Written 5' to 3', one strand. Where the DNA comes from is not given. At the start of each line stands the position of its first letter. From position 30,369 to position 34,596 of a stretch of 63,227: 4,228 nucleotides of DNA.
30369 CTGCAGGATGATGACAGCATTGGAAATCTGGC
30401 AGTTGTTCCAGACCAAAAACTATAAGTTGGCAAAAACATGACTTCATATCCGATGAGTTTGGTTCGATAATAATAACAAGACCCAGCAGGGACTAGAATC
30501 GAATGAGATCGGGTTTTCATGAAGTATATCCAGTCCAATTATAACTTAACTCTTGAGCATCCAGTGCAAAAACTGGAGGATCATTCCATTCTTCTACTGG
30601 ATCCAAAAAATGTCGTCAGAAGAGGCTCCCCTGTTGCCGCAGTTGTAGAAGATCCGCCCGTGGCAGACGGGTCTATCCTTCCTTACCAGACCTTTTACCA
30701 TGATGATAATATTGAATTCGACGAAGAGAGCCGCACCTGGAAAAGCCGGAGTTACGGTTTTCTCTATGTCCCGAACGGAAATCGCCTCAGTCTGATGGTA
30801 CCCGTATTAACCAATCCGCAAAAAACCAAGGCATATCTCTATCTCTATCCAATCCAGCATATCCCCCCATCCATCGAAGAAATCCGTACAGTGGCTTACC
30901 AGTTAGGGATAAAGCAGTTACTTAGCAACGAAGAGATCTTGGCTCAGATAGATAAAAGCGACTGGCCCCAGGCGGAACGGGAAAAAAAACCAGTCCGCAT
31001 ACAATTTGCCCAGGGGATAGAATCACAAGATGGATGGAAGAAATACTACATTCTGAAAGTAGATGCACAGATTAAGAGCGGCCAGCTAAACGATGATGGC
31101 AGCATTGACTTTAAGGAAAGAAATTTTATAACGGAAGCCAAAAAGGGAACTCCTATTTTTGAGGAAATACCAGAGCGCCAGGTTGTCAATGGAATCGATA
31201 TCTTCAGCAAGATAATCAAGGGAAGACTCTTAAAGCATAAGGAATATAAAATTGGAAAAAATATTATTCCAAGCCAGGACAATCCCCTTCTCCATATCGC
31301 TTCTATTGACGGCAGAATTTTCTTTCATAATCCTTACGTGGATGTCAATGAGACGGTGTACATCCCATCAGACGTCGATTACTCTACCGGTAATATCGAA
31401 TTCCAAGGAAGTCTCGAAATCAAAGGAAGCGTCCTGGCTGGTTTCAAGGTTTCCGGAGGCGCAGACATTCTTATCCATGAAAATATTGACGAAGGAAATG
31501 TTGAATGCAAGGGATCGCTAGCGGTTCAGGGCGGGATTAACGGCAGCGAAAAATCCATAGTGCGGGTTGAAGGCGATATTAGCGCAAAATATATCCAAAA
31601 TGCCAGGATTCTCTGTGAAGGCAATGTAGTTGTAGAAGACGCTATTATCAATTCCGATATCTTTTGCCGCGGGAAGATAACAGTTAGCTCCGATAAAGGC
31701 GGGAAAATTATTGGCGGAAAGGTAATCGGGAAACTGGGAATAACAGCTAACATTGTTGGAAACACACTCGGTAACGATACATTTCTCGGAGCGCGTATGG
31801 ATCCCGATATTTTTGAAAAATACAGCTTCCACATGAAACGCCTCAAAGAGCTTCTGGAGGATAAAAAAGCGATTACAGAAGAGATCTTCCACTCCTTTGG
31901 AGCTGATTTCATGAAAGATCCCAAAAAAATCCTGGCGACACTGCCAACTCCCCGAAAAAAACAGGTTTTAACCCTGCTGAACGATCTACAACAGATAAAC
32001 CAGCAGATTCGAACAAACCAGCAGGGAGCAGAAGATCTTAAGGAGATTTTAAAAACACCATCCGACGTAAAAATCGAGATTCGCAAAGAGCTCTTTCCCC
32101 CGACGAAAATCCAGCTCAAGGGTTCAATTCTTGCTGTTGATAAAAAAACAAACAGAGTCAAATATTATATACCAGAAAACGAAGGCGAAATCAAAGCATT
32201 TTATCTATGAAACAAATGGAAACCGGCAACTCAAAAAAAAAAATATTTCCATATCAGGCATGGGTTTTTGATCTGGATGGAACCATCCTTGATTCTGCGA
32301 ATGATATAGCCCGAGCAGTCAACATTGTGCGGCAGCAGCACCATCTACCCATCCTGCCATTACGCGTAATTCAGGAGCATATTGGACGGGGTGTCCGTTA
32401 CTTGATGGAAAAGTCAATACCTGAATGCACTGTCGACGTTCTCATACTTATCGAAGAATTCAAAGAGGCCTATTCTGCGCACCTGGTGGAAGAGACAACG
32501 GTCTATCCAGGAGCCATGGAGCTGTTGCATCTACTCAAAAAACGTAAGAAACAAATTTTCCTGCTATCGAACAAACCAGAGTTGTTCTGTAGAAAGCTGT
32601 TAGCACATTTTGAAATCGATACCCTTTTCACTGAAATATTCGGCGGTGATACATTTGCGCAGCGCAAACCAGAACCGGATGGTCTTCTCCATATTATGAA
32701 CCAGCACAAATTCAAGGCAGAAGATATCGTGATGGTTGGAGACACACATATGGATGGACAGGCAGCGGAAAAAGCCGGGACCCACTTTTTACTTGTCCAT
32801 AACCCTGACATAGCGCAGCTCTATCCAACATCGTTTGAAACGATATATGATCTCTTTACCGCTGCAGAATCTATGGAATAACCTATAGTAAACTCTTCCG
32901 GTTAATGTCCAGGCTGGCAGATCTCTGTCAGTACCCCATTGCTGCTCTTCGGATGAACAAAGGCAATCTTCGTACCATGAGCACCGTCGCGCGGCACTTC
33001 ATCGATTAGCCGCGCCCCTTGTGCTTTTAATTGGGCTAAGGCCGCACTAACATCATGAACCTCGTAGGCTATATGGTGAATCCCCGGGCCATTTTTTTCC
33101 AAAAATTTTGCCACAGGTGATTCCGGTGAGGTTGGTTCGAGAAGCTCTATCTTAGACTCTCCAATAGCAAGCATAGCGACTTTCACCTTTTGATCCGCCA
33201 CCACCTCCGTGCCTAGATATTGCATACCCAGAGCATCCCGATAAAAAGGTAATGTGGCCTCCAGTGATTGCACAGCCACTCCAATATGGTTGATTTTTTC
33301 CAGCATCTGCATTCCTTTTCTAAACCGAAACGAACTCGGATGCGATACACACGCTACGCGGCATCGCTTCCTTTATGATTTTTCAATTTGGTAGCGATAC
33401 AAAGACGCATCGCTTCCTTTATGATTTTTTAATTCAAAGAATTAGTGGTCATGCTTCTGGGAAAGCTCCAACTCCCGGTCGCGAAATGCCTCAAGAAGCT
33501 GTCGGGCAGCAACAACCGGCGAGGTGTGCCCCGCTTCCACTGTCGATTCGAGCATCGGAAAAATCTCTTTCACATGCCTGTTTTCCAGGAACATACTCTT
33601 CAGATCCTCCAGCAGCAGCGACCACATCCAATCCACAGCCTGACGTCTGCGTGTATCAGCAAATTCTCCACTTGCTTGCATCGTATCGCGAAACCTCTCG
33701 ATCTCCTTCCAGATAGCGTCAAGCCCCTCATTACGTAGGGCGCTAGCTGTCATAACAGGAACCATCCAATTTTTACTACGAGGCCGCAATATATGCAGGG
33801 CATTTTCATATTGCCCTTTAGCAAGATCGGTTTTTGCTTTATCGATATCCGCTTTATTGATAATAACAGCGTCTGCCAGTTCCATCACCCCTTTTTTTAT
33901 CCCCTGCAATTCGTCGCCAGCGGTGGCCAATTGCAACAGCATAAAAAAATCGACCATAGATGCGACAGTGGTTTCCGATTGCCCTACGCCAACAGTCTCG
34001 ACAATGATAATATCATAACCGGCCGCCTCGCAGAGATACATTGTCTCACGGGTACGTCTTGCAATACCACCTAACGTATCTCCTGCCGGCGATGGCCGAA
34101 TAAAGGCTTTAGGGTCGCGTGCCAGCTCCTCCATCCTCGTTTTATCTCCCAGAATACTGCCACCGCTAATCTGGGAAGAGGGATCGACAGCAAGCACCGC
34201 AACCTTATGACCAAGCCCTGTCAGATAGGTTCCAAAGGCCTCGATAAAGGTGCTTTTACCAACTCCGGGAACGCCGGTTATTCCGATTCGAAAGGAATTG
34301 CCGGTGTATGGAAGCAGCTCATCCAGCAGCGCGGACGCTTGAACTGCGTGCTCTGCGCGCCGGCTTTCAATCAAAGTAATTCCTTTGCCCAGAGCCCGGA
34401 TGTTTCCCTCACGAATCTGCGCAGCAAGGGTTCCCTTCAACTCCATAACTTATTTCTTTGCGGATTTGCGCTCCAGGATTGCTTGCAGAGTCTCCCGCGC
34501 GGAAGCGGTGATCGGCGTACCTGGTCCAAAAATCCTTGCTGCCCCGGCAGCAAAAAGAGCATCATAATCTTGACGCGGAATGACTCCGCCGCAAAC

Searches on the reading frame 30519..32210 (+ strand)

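Call 43: search_protein_families(library=pfam, proteins=[window:30519-32210:+], max_evalue=0.001)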
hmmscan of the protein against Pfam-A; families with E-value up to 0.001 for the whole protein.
window:30519-32210:+ (563 aa): 2 families
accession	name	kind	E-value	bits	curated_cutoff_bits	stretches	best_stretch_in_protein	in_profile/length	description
PF03961.19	FapA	-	2e-57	195.4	31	1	282-558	5-272/272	Flagellar Assembly Protein A beta solenoid domain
PF20250.3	FapA_N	-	2.2e-21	76.4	27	1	99-270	6-176/178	Flagellar Assembly Protein A N-terminal region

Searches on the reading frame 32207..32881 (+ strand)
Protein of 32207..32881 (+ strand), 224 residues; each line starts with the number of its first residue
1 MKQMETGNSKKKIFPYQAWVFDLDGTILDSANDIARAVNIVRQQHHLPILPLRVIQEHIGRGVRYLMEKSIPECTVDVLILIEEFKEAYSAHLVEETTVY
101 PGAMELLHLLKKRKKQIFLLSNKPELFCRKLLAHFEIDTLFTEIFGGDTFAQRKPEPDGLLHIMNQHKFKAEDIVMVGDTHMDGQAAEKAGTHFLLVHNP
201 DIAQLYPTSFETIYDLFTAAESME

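Call 43: search_protein_families(library=pfam, proteins=[window:32207-32881:+], max_evalue=0.001)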
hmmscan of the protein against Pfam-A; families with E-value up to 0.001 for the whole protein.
window:32207-32881:+ (224 aa): 6 families
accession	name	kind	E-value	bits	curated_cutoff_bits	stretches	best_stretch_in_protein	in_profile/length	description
PF13419.12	HAD_2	-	3e-36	125.6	23.8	1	20-197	2-178/178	Haloacid dehalogenase-like hydrolase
PF00702.32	Hydrolase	-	1.4e-27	97.8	26.4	1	18-191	3-191/191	haloacid dehalogenase-like hydrolase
PF12710.13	HAD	-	4e-12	47.4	27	1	20-188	2-189/189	haloacid dehalogenase-like hydrolase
PF13242.12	Hydrolase_like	-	3.6e-08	33.6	22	1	153-198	3-49/75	HAD-hyrolase-like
PF13344.12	Hydrolase_6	-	1.3e-06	28.8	27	0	93-134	9-50/101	Haloacid dehalogenase-like hydrolase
PF06888.18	Put_Phosphatase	-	8.5e-05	22.5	27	1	20-167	4-138/234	Putative Phosphatase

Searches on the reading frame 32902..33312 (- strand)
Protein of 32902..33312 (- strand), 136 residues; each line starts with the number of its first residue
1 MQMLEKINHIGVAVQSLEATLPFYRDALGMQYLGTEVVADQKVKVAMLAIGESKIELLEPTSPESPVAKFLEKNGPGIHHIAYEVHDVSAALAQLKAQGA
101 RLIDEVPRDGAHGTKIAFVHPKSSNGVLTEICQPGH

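Call 43: search_protein_families(library=pfam, proteins=[window:32902-33312:-], max_evalue=0.001)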
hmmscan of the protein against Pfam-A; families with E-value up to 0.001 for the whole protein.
window:32902-33312:- (136 aa): 5 families
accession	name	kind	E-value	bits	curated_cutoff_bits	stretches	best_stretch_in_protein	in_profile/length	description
PF13669.12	Glyoxalase_4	-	8.9e-28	97.2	27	1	8-118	1-109/109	Glyoxalase/Bleomycin resistance protein/Dioxygenase superfamily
PF00903.31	Glyoxalase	-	1.2e-21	77.7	20.6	1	6-130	1-120/121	Glyoxalase/Bleomycin resistance protein/Dioxygenase superfamily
PF13468.12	Glyoxalase_3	-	1.6e-07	32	25.1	1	8-110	2-110/176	Glyoxalase-like domain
PF18029.7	Glyoxalase_6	-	0.00017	22.6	23.6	1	12-110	4-91/106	Glyoxalase-like domain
PF14696.12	Glyoxalase_5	-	0.00075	20.1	27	1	32-105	29-101/139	Hydroxyphenylpyruvate dioxygenase, HPPD, N-terminal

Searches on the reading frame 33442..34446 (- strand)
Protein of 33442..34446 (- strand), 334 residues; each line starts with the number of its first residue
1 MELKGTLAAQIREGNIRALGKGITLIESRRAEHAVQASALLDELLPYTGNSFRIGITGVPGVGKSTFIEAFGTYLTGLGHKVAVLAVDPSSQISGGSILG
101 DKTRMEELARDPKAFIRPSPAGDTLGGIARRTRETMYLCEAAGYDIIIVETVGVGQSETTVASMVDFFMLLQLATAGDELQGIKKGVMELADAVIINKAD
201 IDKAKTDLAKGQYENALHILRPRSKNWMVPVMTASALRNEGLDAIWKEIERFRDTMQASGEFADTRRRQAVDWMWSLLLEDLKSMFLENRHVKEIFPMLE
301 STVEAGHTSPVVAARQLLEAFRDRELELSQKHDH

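Call 43: search_protein_families(library=pfam, proteins=[window:33442-34446:-], max_evalue=0.001)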
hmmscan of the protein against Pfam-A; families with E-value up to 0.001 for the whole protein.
window:33442-34446:- (334 aa): 4 families
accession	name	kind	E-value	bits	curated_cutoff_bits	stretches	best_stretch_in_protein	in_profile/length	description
PF03308.22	MeaB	-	3.5e-111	371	23.1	1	19-289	1-271/273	Methylmalonyl Co-A mutase-associated GTPase MeaB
PF02492.25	cobW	-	9.9e-05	22.4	20.7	0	54-210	3-164/180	CobW/HypB/UreG, nucleotide-binding domain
PF01656.29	CbiA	-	0.00031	21.1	25.4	1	61-209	9-93/125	CobQ/CobB/MinD/ParA nucleotide binding domain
PF03029.23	ATP_bind_1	-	0.00035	20.9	27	0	56-92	1-37/240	Conserved hypothetical ATP binding protein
